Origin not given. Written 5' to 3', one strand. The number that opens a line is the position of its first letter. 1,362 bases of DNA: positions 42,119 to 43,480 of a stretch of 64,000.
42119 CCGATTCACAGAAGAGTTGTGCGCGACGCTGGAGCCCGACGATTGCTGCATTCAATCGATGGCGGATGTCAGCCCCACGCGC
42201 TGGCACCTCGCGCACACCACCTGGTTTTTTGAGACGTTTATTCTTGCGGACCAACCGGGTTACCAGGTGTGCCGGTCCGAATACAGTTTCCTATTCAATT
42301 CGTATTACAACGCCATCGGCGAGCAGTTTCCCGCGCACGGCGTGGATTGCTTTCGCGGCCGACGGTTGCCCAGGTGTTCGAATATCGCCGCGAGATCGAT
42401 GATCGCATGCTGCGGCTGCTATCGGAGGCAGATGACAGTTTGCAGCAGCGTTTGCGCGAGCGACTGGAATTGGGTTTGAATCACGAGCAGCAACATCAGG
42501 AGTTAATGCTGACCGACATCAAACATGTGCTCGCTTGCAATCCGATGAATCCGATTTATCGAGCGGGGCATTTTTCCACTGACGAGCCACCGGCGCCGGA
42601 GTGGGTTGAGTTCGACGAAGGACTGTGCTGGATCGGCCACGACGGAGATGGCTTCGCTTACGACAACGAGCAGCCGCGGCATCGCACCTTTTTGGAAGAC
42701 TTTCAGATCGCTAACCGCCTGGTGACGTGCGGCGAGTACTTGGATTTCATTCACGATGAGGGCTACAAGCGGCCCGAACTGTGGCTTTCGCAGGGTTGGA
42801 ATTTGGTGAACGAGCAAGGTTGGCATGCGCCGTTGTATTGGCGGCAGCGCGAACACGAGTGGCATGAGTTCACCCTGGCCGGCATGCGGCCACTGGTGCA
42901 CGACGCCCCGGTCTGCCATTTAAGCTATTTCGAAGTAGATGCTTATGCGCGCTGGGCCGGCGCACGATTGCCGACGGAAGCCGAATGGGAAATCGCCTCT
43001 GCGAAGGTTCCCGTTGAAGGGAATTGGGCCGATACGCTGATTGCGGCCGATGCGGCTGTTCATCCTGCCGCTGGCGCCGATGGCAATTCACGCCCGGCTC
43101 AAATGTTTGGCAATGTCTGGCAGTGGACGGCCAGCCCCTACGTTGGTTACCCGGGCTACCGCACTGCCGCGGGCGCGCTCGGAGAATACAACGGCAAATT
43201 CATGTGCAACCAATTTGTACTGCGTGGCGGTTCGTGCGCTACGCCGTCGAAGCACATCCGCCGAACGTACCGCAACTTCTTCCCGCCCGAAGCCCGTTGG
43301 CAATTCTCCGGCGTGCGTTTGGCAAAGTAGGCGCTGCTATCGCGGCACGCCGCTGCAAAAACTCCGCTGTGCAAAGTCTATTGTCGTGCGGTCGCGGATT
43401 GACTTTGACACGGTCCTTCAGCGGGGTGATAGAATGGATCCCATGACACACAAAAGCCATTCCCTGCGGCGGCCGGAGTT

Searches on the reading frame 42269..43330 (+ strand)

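Call 44: search_protein_families(library=pfam, proteins=[window:42269-43330:+], max_evalue=0.001)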
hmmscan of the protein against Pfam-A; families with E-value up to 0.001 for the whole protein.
window:42269-43330:+ (353 aa): 1 family
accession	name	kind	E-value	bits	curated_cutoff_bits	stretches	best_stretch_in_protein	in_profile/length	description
PF03781.23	FGE-sulfatase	-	1.1e-33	117.4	23.3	1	109-353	2-255/255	Sulfatase-modifying factor enzyme 1-like domain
